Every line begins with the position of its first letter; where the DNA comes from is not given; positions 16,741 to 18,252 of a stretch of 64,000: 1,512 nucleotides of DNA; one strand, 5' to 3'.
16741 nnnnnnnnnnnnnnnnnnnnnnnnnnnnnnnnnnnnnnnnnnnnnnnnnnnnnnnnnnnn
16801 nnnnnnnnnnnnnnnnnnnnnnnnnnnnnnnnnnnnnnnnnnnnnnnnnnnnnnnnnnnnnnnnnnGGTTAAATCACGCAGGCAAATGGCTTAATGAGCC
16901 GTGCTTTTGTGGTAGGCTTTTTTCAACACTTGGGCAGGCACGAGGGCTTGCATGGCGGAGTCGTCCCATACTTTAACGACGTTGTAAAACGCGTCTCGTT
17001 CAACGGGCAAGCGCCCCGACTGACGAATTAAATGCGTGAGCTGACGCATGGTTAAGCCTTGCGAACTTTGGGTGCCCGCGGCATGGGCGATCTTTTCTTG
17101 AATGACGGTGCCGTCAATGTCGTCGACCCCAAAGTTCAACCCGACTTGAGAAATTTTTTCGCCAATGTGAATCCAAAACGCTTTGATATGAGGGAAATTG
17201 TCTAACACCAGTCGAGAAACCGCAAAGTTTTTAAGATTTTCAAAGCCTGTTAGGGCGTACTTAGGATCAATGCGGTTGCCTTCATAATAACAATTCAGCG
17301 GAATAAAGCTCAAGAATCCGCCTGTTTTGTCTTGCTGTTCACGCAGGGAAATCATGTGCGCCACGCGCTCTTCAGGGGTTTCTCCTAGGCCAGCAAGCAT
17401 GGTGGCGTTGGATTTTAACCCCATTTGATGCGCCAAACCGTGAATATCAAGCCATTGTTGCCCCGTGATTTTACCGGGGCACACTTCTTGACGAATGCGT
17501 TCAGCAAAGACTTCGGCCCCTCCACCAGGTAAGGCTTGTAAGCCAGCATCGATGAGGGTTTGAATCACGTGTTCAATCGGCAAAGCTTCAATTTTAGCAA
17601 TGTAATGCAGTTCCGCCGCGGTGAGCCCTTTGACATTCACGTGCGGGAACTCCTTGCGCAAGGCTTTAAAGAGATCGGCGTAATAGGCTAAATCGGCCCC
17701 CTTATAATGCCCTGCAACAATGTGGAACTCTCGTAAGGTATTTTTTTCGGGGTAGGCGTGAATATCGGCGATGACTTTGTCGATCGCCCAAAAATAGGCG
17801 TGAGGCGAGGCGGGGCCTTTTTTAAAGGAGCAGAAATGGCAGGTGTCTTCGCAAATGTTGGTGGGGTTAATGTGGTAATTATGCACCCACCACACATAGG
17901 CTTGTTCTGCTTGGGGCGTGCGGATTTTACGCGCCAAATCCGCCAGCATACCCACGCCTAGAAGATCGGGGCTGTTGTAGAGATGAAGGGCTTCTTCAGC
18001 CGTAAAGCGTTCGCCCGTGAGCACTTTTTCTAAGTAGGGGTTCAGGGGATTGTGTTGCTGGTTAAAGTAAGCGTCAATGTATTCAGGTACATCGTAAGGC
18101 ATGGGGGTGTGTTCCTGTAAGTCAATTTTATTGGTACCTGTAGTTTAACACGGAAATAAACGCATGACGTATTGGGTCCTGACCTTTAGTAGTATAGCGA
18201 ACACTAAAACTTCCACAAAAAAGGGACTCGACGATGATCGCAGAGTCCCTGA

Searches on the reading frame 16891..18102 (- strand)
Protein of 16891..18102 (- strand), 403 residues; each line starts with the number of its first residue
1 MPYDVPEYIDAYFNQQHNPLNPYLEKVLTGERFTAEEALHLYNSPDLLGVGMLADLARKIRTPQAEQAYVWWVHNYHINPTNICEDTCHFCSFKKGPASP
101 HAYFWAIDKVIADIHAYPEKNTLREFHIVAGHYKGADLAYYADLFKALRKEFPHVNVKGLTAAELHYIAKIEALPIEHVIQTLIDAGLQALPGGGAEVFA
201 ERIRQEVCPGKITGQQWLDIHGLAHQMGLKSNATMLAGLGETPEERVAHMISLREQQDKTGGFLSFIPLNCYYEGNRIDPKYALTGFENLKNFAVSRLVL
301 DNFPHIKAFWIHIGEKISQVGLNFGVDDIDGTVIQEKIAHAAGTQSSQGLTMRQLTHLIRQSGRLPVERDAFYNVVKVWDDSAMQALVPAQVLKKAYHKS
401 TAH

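Call 38: find_encoding_contigs(protein=window:16891-18102:-, flank=10000, max_places=10)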
Protein window:16891-18102:- (403 aa): 3 contigs read that carry it; 1 place shown.
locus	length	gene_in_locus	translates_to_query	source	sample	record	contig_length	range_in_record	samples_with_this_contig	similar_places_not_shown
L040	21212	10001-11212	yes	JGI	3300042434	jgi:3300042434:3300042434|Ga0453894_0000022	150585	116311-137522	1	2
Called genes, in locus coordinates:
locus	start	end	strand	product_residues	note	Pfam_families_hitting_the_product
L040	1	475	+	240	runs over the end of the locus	PF00005:ABC_tran, PF02463:SMC_N (weak)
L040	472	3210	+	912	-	PF12704:MacB_PCD (weak), PF02687:FtsX, PF12704:MacB_PCD, PF02687:FtsX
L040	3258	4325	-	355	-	PF01699:Na_Ca_ex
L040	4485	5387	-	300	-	-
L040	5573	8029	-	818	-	PF00580:UvrD-helicase, PF13245:AAA_19, PF13361:UvrD_C, PF13538:UvrD_C_2, PF21196:PcrA_UvrD_tudor (weak)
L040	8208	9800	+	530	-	PF14215:bHLH-MYC_N (faint), PF01590:GAF (weak), PF13185:GAF_2, PF01590:GAF, PF13185:GAF_2, PF00015:MCPsignal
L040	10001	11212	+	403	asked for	PF04055:Radical_SAM, PF19288:CofH_C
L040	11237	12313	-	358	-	PF13428:TPR_14 (faint), PF14559:TPR_19 (weak)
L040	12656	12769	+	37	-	-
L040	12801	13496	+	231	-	-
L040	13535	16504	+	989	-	PF00005:ABC_tran (faint), PF02463:SMC_N (faint), PF03193:RsgA_GTPase (faint), PF13191:AAA_16 (faint), PF13555:AAA_29 (faint), PF20703:nSTAND1 (faint), PF17760:UvrA_inter, PF17755:UvrA_DNA-bind (weak), +1 more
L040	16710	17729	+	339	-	-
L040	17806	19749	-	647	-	PF01926:MMR_HSR1, PF02421:FeoB_N, PF07670:Gate, PF07664:FeoB_C, PF07670:Gate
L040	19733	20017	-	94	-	PF04023:FeoA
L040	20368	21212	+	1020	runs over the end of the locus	PF07517:SecA_DEAD, PF01043:SecA_PP_bind, PF21090:P-loop_SecA, PF07516:SecA_SW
